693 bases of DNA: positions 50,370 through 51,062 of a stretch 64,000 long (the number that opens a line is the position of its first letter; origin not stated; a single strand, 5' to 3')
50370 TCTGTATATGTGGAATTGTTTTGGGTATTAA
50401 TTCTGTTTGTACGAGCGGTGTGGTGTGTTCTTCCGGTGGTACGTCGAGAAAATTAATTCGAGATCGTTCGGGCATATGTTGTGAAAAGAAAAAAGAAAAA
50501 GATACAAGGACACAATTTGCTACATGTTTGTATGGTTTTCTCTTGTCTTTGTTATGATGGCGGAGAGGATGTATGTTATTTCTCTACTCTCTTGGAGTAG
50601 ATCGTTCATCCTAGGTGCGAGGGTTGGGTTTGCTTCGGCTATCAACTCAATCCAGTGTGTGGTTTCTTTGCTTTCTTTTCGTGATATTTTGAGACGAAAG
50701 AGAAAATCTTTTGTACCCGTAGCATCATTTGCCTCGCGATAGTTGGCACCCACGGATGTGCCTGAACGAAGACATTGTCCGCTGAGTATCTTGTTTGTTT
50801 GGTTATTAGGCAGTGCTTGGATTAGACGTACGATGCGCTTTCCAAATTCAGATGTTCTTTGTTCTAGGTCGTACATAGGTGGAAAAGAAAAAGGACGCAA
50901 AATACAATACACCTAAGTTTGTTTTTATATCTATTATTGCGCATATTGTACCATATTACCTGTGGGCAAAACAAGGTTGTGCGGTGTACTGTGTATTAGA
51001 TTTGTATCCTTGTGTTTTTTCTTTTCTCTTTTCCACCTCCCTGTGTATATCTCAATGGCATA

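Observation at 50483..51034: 23S-IVS-type four-helix-bundle gene bracketed by ~33-nt inverted repeats outside any rRNA gene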

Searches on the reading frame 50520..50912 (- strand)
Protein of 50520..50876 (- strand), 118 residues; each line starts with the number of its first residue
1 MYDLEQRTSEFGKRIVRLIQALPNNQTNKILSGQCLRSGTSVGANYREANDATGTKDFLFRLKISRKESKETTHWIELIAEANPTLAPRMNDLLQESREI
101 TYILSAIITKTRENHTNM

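Call 6: search_protein_families(library=pfam, proteins=[window:50520-50876:-, window:50520-50912:-], max_evalue=0.01)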
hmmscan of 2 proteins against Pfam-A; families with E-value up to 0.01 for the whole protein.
window:50520-50876:- (118 aa): 1 family
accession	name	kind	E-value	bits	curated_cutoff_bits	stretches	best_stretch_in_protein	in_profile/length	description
PF05635.17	23S_rRNA_IVP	-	2.2e-16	60.5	33.8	1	6-105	7-105/106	23S rRNA-intervening sequence protein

window:50520-50912:- (130 aa): 1 family
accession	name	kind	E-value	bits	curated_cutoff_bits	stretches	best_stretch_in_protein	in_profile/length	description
PF05635.17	23S_rRNA_IVP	-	2.9e-16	60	33.8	1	18-117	7-105/106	23S rRNA-intervening sequence protein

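Call 14: find_encoding_contigs(protein=window:50520-50876:-, flank=10000, max_places=10)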
Protein window:50520-50876:- (118 aa): 14 contigs read that carry it; 2 places shown.
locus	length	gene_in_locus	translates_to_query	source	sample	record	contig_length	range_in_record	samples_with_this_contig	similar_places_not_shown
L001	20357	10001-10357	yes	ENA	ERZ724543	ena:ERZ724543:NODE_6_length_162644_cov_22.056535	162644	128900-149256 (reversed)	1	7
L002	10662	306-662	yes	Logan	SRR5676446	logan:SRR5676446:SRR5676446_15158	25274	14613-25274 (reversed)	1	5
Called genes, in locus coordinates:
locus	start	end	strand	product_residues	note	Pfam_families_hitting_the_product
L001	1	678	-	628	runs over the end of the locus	PF01935:DUF87 (weak), PF12846:AAA_10, PF19044:P-loop_TraG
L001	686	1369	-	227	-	PF26593:TraC-like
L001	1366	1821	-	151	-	PF12666:PrgI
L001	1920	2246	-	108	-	-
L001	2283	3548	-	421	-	-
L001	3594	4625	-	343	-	-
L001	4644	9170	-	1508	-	-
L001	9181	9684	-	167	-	-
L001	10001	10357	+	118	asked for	PF05635:23S_rRNA_IVP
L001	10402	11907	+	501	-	PF03816:LytR_cpsA_psr, PF13399:LytR_C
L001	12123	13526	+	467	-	PF00009:GTP_EFTU (weak), PF01926:MMR_HSR1, PF02421:FeoB_N, PF04548:AIG1 (weak), PF00009:GTP_EFTU, PF01926:MMR_HSR1, PF02421:FeoB_N (weak), PF14714:KH_dom-like, +5 more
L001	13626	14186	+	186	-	PF01195:Pept_tRNA_hydro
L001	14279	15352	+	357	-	PF02481:DNA_processg_A, PF17782:WHD_DprA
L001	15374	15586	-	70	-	-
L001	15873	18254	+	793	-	PF01751:Toprim, PF01131:Topoisom_bac, PF13368:Toprim_C_rpt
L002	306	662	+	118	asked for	PF05635:23S_rRNA_IVP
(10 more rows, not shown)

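Call 18: find_homologous_proteins(query=window:50520-50876:-)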
Query window:50520-50876:- (118 aa): 1869 proteins with E <= 0.001 among 1873 candidates; the best 120 are listed.
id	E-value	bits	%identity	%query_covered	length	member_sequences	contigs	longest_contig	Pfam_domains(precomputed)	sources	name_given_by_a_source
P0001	1.3e-66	240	93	100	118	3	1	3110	PF05635.18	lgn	-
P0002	3.4e-44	167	68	96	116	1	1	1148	PF05635.18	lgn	-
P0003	2.4e-43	165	67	94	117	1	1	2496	PF05635.18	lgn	-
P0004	5.8e-42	160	68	94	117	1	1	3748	PF05635.18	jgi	jgi:four helix bundle protein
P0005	7.2e-39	150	65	94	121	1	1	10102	PF05635.18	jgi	jgi:four helix bundle protein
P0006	5.5e-38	148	62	97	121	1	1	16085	PF05635.18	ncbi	ncbi:four helix bundle protein [Patescibacteria group bacterium]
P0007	1.6e-37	146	64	98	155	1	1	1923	PF05635.18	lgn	-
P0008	2.3e-37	146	66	92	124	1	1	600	PF05635.18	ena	-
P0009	2.9e-37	145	64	93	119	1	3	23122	PF05635.18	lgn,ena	-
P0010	5.7e-37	144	64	92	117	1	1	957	PF05635.18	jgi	-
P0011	5.8e-37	144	65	93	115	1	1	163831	PF05635.18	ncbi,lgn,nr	ncbi:MAG: four helix bundle protein [Patescibacteria group bacterium]|nr:four helix bundle protein [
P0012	6.0e-37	144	66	93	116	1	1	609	PF05635.18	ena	-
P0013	6.4e-37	144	61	96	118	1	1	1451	PF05635.18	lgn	-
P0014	7.2e-37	144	61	97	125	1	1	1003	PF05635.18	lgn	-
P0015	7.6e-37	144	64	94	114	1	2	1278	PF05635.18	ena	-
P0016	1.5e-36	143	64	93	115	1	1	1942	PF05635.18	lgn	-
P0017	1.6e-36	143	64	93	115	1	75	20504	PF05635.18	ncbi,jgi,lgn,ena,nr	ncbi:MAG: hypothetical protein AUK20_03280 [Parcubacteria group bacterium CG2_30_45_37]|nr:MAG: hypo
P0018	2.2e-36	142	61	94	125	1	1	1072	PF05635.18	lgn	-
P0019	2.5e-36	142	63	93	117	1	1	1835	PF05635.18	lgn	-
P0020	3.2e-36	142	63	95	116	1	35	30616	PF05635.18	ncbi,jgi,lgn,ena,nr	ncbi:MAG: four helix bundle protein [Candidatus Moranbacteria bacterium]|jgi:four helix bundle prote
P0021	4.0e-36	142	62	94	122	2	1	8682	PF05635.18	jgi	-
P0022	6.7e-36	141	62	95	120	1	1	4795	PF05635.18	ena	-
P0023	7.4e-36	141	64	93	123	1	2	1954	PF05635.18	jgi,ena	-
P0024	7.6e-36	141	64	93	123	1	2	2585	PF05635.18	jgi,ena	-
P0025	8.2e-36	141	61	96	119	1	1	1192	PF05635.18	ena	-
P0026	1.1e-35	140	63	94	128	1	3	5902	PF05635.18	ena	-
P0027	1.1e-35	140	61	94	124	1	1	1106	PF05635.18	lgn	-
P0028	1.3e-35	140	64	93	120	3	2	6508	PF05635.18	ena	-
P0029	2.3e-35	139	63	93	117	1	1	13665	PF05635.18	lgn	-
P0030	2.3e-35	139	63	93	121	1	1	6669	PF05635.18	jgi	-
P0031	2.4e-35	139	63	94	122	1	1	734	PF05635.18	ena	-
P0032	2.6e-35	139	62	98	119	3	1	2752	PF05635.18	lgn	-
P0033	2.7e-35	139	63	92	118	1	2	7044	PF05635.18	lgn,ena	-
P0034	3.0e-35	139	62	93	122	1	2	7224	PF05635.18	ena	-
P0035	3.9e-35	138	64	93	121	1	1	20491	PF05635.18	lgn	-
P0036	4.0e-35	138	64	94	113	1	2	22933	PF05635.18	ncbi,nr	ncbi:MAG: four helix bundle protein [Patescibacteria group bacterium]|nr:four helix bundle protein [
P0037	4.5e-35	138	63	92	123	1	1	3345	PF05635.18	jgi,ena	-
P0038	5.0e-35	138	65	92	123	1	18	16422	PF05635.18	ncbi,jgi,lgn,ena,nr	ncbi:MAG TPA: four helix bundle protein [Patescibacteria group bacterium]|nr:four helix bundle prote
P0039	5.4e-35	138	64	92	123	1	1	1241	PF05635.18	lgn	-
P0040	5.5e-35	138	59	98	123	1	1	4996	PF05635.18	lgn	-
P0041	6.9e-35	138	59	94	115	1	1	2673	PF05635.18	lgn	-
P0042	7.3e-35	137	65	92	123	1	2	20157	PF05635.18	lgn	-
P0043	7.3e-35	137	63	93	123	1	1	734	PF05635.18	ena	-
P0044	7.5e-35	137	64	91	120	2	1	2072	PF05635.18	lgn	-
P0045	8.5e-35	137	61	94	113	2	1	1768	PF05635.18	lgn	-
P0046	8.9e-35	137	61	97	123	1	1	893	PF05635.18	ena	-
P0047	8.9e-35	137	61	97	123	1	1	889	PF05635.18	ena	-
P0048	1.2e-34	137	62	93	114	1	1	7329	PF05635.18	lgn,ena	-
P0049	1.4e-34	137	64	92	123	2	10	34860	PF05635.18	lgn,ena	-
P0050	1.4e-34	137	63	92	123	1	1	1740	PF05635.18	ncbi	-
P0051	1.6e-34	136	57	97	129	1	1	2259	PF05635.18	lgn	-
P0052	1.6e-34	136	61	94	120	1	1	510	PF05635.18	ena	-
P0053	1.6e-34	136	62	93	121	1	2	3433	PF05635.18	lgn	-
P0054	1.7e-34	136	63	94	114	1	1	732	PF05635.18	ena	-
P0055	2.2e-34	136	62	93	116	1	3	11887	PF05635.18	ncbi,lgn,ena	ncbi:MAG: four helix bundle protein [Patescibacteria group bacterium]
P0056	2.3e-34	136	62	92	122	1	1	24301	PF05635.18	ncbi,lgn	ncbi:MAG: four helix bundle protein [Candidatus Moraniibacteriota bacterium]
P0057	2.4e-34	136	65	92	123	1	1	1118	PF05635.18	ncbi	-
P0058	2.5e-34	136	64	92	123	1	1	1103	PF05635.18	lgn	-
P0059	2.6e-34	136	58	96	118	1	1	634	PF05635.18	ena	-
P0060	2.7e-34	136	64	92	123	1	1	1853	PF05635.18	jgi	-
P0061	2.8e-34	136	64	91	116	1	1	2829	PF05635.18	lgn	-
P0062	3.1e-34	135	55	97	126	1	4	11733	PF05635.18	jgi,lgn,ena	-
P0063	3.2e-34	135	61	94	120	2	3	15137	PF05635.18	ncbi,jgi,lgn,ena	-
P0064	3.8e-34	135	60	94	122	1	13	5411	PF05635.18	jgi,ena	-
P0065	4.3e-34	135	62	96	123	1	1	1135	PF05635.18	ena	-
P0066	4.9e-34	135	63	92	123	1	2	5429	PF05635.18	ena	-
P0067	5.0e-34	135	62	94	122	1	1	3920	PF05635.18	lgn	-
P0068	5.6e-34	135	59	94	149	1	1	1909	PF05635.18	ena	-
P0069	5.6e-34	135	60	98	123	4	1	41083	PF05635.18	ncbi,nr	ncbi:MAG: four helix bundle protein [Candidatus Moranbacteria bacterium]|nr:four helix bundle protei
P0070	6.0e-34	135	58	96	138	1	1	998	PF05635.18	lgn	-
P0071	6.7e-34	134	63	92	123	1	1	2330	PF05635.18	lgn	-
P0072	6.8e-34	134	65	92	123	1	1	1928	PF05635.18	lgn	-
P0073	6.9e-34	134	61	93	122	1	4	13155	PF05635.18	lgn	-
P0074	7.1e-34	134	64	92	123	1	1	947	PF05635.18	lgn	-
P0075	7.2e-34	134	60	93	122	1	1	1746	PF05635.18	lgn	-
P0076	7.2e-34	134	63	93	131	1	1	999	PF05635.18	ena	-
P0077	7.4e-34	134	63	92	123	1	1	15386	PF05635.18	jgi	jgi:four helix bundle protein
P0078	7.4e-34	134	64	92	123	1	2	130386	PF05635.18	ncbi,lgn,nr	ncbi:MAG: four helix bundle protein [Candidatus Moranbacteria bacterium]|nr:four helix bundle protei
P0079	7.4e-34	134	62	93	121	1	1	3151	PF05635.18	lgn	-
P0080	7.9e-34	134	60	93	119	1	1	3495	PF05635.18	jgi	-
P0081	8.9e-34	134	62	96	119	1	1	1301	PF05635.18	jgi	jgi:four helix bundle protein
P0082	9.0e-34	134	63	92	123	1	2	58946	PF05635.18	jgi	jgi:four helix bundle protein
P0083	1.0e-33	134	59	93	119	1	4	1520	PF05635.18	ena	-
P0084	1.0e-33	134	64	93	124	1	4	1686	PF05635.18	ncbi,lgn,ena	-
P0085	1.0e-33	134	64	93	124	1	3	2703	PF05635.18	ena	-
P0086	1.1e-33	134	64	93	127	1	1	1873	PF05635.18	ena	-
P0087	1.2e-33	134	60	93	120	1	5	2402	PF05635.18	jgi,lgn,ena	-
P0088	1.4e-33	133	59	94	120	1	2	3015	PF05635.18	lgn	-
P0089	1.6e-33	133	54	94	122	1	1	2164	PF05635.18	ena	-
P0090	1.7e-33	133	63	92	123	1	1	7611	PF05635.18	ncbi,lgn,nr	ncbi:MAG: four helix bundle protein [bacterium]|nr:four helix bundle protein [bacterium]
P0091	1.7e-33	133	59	94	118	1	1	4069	PF05635.18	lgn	-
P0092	1.7e-33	133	59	94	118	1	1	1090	PF05635.18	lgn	-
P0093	1.8e-33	133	63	92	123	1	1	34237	PF05635.18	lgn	-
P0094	1.8e-33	133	58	94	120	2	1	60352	PF05635.18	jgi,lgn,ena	-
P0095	2.1e-33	133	62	85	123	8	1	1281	PF05635.18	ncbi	-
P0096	2.1e-33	133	62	92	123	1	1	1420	PF05635.18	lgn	-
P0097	2.1e-33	133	58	95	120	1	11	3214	PF05635.18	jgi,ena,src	-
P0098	2.1e-33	133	59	93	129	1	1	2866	PF05635.18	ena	-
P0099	2.2e-33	133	61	95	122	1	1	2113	PF05635.18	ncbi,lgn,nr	ncbi:MAG: four helix bundle protein [Candidatus Falkowbacteria bacterium]|nr:four helix bundle prote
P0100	2.4e-33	133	59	94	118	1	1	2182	PF05635.18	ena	-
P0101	2.9e-33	132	59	94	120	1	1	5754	PF05635.18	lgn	-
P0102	4.0e-33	132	57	95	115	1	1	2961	PF05635.18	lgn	-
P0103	4.4e-33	132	58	94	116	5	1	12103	PF05635.18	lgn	-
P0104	4.5e-33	132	60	93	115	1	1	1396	PF05635.18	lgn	-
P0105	4.6e-33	132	61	92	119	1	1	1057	PF05635.18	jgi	-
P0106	4.6e-33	132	59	95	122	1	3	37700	PF05635.18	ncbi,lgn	-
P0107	5.0e-33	132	57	100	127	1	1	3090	PF05635.18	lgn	-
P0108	5.6e-33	131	59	94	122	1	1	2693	PF05635.18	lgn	-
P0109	6.8e-33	131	57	99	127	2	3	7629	PF05635.18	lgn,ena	-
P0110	7.4e-33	131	58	92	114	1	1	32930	PF05635.18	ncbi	-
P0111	7.6e-33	131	62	92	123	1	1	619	PF05635.18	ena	-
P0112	7.8e-33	131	56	100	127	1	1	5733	PF05635.18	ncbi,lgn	-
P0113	8.5e-33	131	59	94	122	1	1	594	PF05635.18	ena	-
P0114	8.6e-33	131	58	94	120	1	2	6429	PF05635.18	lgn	-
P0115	1.1e-32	131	61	93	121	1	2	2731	PF05635.18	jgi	-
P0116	1.1e-32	131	60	94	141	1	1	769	PF05635.18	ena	-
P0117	1.1e-32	130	58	93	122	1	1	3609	PF05635.18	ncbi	-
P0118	1.3e-32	130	58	94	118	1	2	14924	PF05635.18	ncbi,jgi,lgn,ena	ncbi:MAG: four helix bundle protein [Candidatus Magasanikbacteria bacterium]|jgi:four helix bundle p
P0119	1.5e-32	130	60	93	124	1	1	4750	PF05635.18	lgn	-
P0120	1.6e-32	130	60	94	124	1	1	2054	PF05635.18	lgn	-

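Call 19: find_encoding_contigs(protein=P0001, flank=10000, max_places=6)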
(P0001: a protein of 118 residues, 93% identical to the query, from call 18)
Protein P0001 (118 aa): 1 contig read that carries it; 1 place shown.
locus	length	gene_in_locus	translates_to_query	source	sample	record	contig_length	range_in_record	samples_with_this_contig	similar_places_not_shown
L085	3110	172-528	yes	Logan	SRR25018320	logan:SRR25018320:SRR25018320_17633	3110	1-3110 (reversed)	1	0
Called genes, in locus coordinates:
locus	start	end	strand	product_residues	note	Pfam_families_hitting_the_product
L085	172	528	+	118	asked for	PF05635:23S_rRNA_IVP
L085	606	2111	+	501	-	PF03816:LytR_cpsA_psr, PF13399:LytR_C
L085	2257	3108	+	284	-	?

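Call 20: find_encoding_contigs(protein=P0005, flank=6000, max_places=4)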
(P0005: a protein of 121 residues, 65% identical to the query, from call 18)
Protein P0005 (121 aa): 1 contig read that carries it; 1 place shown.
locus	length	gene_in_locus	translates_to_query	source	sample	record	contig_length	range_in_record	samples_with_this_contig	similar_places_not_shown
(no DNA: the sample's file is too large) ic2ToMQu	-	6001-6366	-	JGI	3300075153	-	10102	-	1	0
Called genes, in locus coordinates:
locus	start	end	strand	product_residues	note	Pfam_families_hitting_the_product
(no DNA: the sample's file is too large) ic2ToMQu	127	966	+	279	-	PF01026:TatD_DNase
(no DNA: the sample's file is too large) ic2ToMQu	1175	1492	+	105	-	-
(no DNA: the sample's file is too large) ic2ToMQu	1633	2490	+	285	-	PF00119:ATP-synt_A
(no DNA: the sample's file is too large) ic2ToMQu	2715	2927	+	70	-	PF00137:ATP-synt_C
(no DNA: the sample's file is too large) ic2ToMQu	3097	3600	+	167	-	PF00430:ATP-synt_B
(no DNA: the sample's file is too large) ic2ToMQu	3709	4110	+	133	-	PF00213:OSCP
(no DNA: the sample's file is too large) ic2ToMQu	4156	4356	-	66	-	-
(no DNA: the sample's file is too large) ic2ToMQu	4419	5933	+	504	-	PF02874:ATP-synt_ab_N, PF00006:ATP-synt_ab, PF00306:ATP-synt_ab_C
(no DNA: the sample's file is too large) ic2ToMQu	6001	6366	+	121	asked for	PF05635:23S_rRNA_IVP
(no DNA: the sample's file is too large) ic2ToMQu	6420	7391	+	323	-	PF00231:ATP-synt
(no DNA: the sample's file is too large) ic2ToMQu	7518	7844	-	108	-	-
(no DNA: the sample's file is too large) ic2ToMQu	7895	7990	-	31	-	?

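Call 21: find_encoding_contigs(protein=P0006, flank=6000, max_places=4)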
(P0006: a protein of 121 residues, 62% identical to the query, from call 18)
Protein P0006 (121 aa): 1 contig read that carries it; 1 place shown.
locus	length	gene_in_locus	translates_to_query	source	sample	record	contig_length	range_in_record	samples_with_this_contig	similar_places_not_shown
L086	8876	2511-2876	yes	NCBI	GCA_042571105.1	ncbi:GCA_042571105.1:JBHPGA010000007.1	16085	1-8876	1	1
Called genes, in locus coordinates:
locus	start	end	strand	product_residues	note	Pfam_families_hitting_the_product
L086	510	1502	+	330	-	-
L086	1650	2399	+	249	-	-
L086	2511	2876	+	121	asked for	PF05635:23S_rRNA_IVP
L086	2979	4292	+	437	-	PF00675:Peptidase_M16, PF05193:Peptidase_M16_C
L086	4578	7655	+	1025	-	PF00580:UvrD-helicase, PF13245:AAA_19, PF13604:AAA_30 (faint), PF13361:UvrD_C, PF13538:UvrD_C_2 (faint), PF12705:PDDEXK_1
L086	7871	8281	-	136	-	-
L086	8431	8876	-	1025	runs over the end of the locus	PF00580:UvrD-helicase, PF13245:AAA_19, PF13604:AAA_30 (faint), PF13361:UvrD_C, PF13538:UvrD_C_2 (faint), PF12705:PDDEXK_1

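Call 28: find_related_loci(query=A1, collection=metagenome_contigs, flank=5000)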
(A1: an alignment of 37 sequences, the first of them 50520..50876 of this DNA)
Query A1 (118 aa) in metagenome_contigs; peptide patterns used: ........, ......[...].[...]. (x = any residue, [..] = any of these).
600 stretches matched a pattern (row limit reached: there are more); 588 encode a relative of the query (tblastn E <= 1e-3); the best 80 are kept; 80 distinct loci.
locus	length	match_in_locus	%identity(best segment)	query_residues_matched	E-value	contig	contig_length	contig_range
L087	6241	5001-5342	62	2-115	4e-45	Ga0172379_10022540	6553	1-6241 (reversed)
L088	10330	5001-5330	64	2-111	2e-44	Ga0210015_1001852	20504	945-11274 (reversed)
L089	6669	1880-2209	63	2-111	4e-43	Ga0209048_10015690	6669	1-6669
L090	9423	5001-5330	60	2-111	2e-42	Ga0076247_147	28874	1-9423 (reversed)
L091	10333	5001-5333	58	2-112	8e-41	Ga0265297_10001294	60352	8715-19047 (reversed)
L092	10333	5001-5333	59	1-111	5e-41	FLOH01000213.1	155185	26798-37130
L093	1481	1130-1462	59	2-112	1e-41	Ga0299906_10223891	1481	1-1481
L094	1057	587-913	61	2-110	1e-42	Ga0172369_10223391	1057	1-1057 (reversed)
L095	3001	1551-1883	57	2-112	2e-40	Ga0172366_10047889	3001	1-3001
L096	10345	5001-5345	55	1-115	5e-40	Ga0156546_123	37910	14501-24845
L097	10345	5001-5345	56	2-116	2e-39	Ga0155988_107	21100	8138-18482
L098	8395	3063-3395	56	2-112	2e-38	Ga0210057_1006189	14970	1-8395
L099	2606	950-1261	62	2-105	2e-38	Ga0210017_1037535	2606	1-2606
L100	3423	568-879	62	2-105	2e-38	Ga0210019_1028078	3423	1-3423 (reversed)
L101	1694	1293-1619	59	2-110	1e-38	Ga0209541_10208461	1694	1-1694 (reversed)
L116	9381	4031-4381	50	1-117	9e-35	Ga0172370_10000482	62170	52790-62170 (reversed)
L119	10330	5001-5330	52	2-111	3e-34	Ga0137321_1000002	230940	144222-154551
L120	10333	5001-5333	53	2-112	2e-34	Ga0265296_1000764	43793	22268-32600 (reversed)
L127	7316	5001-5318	51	2-107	6e-33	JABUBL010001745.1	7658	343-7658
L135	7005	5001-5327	52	2-110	2e-32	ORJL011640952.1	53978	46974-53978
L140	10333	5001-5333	49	2-111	1e-31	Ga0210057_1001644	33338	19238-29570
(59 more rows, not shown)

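Call 55: search_solved_structures(query=window:50520-50876:-, max_evalue=0.01)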
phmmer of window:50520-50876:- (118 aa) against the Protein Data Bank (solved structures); distinct sequences matched with E-value up to 0.01: 1.
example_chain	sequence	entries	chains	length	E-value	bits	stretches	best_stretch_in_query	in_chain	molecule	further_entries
2rld_A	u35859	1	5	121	6.4e-19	71.7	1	6-114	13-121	Uncharacterized protein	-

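Call 56: search_protein_families(library=ncbifam, proteins=[window:50520-50876:-], max_evalue=0.01)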
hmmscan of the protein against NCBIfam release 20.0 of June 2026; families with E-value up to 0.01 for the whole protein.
window:50520-50876:- (118 aa): 3 families
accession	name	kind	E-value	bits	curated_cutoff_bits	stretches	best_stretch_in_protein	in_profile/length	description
TIGR02436.1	TIGR02436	subfamily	3.3e-23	82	24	1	5-111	2-108/109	four helix bundle protein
NF008912.0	PRK12275.1-6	subfamily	1.1e-05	25.4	124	1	24-115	24-115/117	hypothetical protein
NF008911.0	PRK12275.1-2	subfamily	0.00032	21.2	137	1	6-113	11-117/118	hypothetical protein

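Call 66: search_protein_families(library=pfam, proteins=[L087:4133-4915:+, L087:5464-5916:+, L089:225-1823:+, L089:2230-3246:+, L092:3499-4929:+, L092:5418-6818:+, L096:3783-4898:+, L096:5377-6402:+, L116:3424-3993:+, L116:4431-4856:+], max_evalue=0.00001)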
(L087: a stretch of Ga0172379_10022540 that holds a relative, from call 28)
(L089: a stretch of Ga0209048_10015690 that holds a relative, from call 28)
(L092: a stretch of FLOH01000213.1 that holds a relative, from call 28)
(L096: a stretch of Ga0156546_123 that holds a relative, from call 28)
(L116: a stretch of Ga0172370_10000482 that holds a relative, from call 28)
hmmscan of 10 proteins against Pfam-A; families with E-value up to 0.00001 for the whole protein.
L087:4133-4915:+ (260 aa): 0 families

L087:5464-5916:+ (150 aa): 1 family
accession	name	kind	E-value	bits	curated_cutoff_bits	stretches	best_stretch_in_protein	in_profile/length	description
PF12666.12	PrgI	-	1e-09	39.2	27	1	10-83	8-85/91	PrgI family protein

L089:225-1823:+ (532 aa): 3 families
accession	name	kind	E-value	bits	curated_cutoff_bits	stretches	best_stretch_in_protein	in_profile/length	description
PF00006.31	ATP-synt_ab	-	5.4e-83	278.3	29.5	1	177-392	1-213/213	ATP synthase alpha/beta family, nucleotide-binding domain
PF00306.32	ATP-synt_ab_C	-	4.5e-51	172.9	27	1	399-524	1-126/126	ATP synthase alpha/beta chain, C terminal domain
PF02874.29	ATP-synt_ab_N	-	3.1e-15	56.9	20.9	1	23-108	2-69/69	ATP synthase alpha/beta family, beta-barrel domain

L089:2230-3246:+ (338 aa): 1 family
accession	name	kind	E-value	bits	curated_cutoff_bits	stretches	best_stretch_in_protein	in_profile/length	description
PF00231.24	ATP-synt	-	4.2e-84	283.1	39.9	1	23-336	2-285/285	ATP synthase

L092:3499-4929:+ (476 aa): 2 families
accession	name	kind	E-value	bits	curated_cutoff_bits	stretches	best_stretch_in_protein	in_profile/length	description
PF03816.19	LytR_cpsA_psr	-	7.7e-38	130.4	24.6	1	114-273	2-148/150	LytR_cpsA_psr family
PF13399.11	LytR_C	-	2.2e-08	35.4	22.2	1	383-473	1-85/86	LytR cell envelope-related transcriptional attenuator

L092:5418-6818:+ (466 aa): 13 families
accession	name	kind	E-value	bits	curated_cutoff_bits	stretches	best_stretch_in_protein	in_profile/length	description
PF01926.29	MMR_HSR1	-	1.9e-57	192.7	21.9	2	14-131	1-113/113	50S ribosome-binding GTPase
PF00009.33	GTP_EFTU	-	9.8e-28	97.5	26.5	2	192-372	2-184/188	Elongation factor Tu GTP binding domain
PF02421.24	FeoB_N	-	2.9e-24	85.8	27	2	14-139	2-122/156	Ferrous iron transport protein B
PF00350.29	Dynamin_N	-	6.3e-18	65.8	27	0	245-321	97-167/168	Dynamin family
PF14714.11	KH_dom-like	-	6.8e-14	52.4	27.3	1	384-461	5-81/81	KH-domain-like of EngA bacterial GTPase enzymes, C-terminal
PF03193.22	RsgA_GTPase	-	9.9e-12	45.5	30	0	180-227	95-140/174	RsgA GTPase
PF04548.22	AIG1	-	2.2e-11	43.9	27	0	195-312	2-111/212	AIG1 family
PF10662.15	PduV-EutP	-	8.9e-09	35.7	21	0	90-173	61-142/143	Ethanolamine utilisation - propanediol utilisation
PF08477.19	Roc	-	7.1e-08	33.1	27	0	196-323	2-119/119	Ras of Complex, Roc, domain of DAPkinase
PF19993.5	DO-GTPase2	-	2.8e-07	30.9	27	0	223-361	61-212/226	Double-GTPase 2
PF09439.16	SRPRB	-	4e-07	30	25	0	12-101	3-81/178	Signal recognition particle receptor beta subunit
PF00071.28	Ras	-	6.1e-07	29.6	21.6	0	196-372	2-158/162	Ras family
PF02492.25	cobW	-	8.4e-06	25.9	20.7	0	248-337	83-170/180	CobW/HypB/UreG, nucleotide-binding domain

L096:3783-4898:+ (371 aa): 0 families

L096:5377-6402:+ (341 aa): 0 families

L116:3424-3993:+ (189 aa): 2 families
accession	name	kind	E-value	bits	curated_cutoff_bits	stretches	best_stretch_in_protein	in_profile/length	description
PF02357.24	NusG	-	3.3e-30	104.9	22.2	1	19-121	2-92/93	Transcription termination factor nusG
PF00467.35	KOW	-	2.7e-06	27.4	22.3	1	142-168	5-31/32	KOW motif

L116:4431-4856:+ (141 aa): 2 families
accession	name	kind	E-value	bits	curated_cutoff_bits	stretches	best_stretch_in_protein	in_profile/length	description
PF03946.19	Ribosomal_L11_N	-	8e-29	99.6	32.9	1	9-66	1-58/58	Ribosomal protein L11, N-terminal domain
PF00298.24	Ribosomal_L11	-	3.4e-27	95.1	21.4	1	71-139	1-69/69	Ribosomal protein L11, RNA binding domain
